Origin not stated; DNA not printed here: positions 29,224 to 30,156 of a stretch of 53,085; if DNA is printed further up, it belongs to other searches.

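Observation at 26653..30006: NrtR-like regulator heading a Nudix / unknown / unknown / HAD / unknown operon with no NAD biosynthesis genes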

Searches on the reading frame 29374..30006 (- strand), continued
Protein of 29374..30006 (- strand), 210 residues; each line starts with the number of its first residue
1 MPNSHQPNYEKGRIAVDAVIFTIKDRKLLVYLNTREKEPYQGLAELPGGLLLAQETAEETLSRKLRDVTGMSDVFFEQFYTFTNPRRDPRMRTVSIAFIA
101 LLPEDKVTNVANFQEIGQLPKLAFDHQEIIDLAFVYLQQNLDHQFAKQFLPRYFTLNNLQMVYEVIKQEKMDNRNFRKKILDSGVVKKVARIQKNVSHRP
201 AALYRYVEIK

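Call 59: find_encoding_contigs(protein=P0024, flank=7000, max_places=1)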
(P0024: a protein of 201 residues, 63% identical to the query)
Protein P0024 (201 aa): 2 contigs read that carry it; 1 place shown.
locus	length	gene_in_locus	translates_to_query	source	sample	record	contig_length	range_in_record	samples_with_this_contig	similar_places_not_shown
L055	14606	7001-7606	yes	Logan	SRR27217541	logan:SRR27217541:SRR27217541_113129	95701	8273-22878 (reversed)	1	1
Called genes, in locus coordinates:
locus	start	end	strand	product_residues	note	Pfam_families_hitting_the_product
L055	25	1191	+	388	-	PF00091:Tubulin, PF12327:FtsZ_C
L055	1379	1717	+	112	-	PF00719:Pyrophosphatase (weak)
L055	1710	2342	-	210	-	-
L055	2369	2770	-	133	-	-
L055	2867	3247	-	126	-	-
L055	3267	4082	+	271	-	-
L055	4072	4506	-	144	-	PF00293:NUDIX, PF14815:NUDIX_4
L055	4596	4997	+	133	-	PF03073:TspO_MBR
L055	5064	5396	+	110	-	PF09945:DUF2177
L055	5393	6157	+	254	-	PF06966:DUF1295, PF02544:Steroid_dh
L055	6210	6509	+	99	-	PF03013:Pyr_excise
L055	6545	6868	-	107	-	-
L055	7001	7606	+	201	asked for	PF00293:NUDIX, PF19368:WHD_AraR, PF21906:WHD_NrtR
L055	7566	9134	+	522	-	PF13231:PMT_2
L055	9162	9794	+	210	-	-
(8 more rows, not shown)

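Call 77: find_encoding_contigs(protein=P0104, flank=6000, max_places=1)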
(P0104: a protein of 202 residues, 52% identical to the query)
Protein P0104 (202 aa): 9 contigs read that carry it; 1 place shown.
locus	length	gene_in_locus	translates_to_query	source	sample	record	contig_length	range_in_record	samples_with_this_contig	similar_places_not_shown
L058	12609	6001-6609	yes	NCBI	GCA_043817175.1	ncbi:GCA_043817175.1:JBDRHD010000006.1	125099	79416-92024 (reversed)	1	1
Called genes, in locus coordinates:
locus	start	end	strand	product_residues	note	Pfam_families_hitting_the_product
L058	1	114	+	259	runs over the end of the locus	-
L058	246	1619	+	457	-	PF00483:NTP_transferase, PF25084:LbH_EIF2B (faint), PF25247:LbH_GLGC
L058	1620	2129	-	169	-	PF15891:Nuc_deoxyri_tr2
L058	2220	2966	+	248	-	PF01261:AP_endonuc_2 (weak)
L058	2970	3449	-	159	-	-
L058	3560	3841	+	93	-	-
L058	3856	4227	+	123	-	-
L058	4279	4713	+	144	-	-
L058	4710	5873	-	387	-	-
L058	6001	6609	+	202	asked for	PF19368:WHD_AraR, PF21906:WHD_NrtR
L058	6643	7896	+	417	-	PF00919:UPF0004, PF04055:Radical_SAM, PF01938:TRAM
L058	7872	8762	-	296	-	PF13181:TPR_8 (faint), PF07719:TPR_2 (faint)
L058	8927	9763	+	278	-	PF00483:NTP_transferase, PF12804:NTP_transf_3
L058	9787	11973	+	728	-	PF02880:PGM_PMM_III (weak)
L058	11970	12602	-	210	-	PF00702:Hydrolase, PF13419:HAD_2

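Call 78: find_encoding_contigs(protein=P0073, flank=6000, max_places=1)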
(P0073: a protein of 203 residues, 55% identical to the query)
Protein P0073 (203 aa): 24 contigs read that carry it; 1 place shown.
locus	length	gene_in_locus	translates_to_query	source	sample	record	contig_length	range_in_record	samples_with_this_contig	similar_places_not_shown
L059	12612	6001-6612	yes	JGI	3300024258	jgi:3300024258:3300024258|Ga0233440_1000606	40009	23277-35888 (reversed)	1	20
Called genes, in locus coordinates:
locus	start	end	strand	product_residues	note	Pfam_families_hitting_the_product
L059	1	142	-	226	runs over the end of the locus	PF00730:HhH-GPD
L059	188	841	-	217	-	-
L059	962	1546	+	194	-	-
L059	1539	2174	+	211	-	-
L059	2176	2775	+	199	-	-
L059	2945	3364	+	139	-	-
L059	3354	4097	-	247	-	PF00350:Dynamin_N (faint), PF16897:MMR_HSR1_Xtn (faint), PF03193:RsgA_GTPase (weak), PF01926:MMR_HSR1, PF02421:FeoB_N (weak)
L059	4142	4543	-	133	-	PF00293:NUDIX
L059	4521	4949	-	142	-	-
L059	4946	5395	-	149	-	-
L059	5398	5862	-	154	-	-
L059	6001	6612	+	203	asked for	PF00293:NUDIX, PF19368:WHD_AraR (weak), PF21906:WHD_NrtR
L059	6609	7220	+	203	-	-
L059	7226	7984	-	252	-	PF00149:Metallophos, PF12850:Metallophos_2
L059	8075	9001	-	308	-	PF08271:Zn_Ribbon_TF, PF00382:TFIIB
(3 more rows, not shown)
